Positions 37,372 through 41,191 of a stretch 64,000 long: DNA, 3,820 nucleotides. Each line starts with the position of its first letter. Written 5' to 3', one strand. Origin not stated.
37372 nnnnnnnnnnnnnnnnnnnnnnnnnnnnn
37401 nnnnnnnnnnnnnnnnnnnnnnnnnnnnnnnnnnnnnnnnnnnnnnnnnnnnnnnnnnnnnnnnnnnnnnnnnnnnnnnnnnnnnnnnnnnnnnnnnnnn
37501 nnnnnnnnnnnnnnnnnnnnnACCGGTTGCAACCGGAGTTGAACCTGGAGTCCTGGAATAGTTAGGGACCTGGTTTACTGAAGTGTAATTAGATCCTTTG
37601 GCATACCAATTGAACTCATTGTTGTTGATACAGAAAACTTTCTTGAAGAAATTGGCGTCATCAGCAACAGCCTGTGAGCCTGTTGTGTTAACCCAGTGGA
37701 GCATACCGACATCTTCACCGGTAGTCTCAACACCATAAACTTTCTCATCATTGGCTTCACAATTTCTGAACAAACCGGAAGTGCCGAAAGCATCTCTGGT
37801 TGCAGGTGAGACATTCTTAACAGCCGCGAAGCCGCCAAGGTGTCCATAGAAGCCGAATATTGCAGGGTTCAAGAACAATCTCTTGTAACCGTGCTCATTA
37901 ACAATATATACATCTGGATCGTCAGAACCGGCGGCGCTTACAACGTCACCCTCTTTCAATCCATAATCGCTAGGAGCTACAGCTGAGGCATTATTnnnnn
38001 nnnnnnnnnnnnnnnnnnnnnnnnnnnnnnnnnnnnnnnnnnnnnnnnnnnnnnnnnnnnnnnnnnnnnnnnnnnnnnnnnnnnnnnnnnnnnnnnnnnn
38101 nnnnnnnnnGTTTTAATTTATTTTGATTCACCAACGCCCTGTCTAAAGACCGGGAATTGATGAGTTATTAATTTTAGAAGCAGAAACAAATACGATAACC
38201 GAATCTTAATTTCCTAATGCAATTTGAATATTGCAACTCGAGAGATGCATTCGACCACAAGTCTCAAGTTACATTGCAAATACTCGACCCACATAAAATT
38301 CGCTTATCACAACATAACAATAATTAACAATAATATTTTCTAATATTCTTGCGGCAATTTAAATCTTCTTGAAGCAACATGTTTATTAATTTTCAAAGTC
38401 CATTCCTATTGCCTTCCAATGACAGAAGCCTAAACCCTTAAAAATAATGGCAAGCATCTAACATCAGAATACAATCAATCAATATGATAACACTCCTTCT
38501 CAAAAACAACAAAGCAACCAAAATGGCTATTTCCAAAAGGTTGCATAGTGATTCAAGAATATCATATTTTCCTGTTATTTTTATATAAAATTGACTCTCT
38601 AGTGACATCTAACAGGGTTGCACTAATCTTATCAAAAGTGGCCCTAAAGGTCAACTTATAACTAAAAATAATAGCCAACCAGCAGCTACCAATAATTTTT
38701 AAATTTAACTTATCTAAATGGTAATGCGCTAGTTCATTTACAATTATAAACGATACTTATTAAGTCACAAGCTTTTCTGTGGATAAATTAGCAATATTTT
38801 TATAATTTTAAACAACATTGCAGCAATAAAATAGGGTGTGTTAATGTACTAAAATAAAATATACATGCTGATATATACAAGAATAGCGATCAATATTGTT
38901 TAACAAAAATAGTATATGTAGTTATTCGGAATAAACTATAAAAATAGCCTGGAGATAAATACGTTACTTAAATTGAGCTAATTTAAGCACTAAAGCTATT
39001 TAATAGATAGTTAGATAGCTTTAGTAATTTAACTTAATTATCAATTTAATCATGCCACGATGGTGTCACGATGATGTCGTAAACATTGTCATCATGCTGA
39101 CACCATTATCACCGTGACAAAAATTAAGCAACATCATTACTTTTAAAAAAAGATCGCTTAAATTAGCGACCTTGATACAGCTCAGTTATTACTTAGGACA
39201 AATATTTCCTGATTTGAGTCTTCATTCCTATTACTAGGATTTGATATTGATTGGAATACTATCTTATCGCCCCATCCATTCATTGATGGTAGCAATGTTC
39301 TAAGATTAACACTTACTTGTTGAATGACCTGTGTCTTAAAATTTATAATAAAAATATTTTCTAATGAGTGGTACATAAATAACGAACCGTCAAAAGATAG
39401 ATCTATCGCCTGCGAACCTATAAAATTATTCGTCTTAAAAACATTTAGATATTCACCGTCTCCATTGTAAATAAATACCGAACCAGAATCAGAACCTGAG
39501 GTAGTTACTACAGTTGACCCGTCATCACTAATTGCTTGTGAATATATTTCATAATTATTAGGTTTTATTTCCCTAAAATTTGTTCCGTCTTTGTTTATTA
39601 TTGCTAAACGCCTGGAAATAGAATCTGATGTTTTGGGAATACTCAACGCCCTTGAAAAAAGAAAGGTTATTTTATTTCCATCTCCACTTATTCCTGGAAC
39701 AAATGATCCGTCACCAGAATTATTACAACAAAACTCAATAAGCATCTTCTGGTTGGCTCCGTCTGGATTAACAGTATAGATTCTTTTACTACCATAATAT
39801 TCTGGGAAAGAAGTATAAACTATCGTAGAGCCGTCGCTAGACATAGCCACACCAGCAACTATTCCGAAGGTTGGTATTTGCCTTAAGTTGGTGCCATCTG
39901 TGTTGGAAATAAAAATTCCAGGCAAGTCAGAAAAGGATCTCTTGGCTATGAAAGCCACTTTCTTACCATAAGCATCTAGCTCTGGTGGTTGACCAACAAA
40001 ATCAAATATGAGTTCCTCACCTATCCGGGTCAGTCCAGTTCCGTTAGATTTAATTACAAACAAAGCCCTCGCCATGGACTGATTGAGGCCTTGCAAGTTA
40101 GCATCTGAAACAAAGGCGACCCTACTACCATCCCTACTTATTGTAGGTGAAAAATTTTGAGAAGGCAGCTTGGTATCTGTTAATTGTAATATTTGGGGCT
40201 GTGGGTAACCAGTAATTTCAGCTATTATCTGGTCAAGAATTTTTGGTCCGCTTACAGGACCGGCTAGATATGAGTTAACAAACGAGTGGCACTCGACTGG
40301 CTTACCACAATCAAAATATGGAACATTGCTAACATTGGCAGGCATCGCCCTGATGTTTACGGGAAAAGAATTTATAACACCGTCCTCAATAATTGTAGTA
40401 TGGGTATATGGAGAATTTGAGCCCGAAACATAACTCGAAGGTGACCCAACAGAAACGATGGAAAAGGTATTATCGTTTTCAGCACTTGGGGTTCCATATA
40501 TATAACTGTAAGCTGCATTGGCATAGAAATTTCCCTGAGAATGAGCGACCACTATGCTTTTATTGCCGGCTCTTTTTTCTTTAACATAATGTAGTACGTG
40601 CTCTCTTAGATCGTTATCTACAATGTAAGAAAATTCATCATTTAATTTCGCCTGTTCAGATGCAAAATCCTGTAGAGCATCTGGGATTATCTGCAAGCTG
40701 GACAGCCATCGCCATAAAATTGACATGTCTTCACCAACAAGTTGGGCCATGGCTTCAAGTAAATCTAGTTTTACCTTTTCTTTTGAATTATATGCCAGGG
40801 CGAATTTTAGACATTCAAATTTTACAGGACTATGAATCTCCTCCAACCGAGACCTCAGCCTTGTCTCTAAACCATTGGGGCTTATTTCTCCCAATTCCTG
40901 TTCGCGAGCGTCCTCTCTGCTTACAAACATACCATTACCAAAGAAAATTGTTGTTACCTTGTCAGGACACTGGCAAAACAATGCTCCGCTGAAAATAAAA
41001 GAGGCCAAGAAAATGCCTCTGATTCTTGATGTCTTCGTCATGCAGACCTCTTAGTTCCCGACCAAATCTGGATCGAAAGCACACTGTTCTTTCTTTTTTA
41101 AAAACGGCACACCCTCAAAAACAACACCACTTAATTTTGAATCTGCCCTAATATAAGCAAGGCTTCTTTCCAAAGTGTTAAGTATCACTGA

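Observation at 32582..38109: TPR-tailed GT-C-like polytopic membrane protein immediately upstream of the 1205-aa S-layer-like gene: candidate O-oligosaccharyltransferase and substrate pair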

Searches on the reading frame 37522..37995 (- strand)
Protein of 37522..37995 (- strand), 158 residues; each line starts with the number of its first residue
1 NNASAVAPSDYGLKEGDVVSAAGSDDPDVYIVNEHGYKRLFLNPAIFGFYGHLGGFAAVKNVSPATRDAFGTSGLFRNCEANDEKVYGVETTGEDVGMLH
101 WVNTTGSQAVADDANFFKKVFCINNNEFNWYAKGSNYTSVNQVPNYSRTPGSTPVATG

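Call 75: find_homologous_proteins(query=window:37522-37995:-, max_evalue=0.00001)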
Query seq(158 aa) (158 aa): 197 proteins with E <= 0.00001 among 210 candidates; the best 120 are listed.
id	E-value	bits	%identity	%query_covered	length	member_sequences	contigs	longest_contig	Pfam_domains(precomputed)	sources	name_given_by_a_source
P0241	2.8e-88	312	89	100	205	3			-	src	-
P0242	3.4e-88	312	88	94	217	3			-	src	-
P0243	1.3e-84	300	86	94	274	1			-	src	-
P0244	2.6e-82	293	84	94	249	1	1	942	-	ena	-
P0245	5.6e-81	288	82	100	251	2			-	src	-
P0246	9.7e-81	288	81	100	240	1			-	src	-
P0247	1.1e-78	281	83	93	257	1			PF08239.18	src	-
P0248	1.9e-78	280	81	97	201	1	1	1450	-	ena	-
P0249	3.6e-78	279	91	82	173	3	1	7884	-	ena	-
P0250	1.2e-76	274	82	92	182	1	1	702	-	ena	-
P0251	1.6e-76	274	80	97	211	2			-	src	-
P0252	9.1e-76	271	77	98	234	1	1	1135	-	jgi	jgi:hypothetical protein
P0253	1.8e-75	270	81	91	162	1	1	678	-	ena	-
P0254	1.1e-74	268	79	91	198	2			-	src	-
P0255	1.6e-74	267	76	100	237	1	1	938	-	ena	-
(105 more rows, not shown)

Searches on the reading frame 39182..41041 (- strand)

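Call 3: search_protein_families(library=pfam, proteins=[window:39182-41041:-], max_evalue=0.01)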
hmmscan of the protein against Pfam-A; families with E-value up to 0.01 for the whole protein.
window:39182-41041:- (619 aa): 2 families
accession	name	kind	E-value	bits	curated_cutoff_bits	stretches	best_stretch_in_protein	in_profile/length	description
PF07676.18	PD40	-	9.1e-10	38.7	20.9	1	390-422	6-37/38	WD40-like Beta Propeller Repeat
PF18975.6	DUF5711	-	0.0087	15.8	26.3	0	474-558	73-157/344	Family of unknown function (DUF5711)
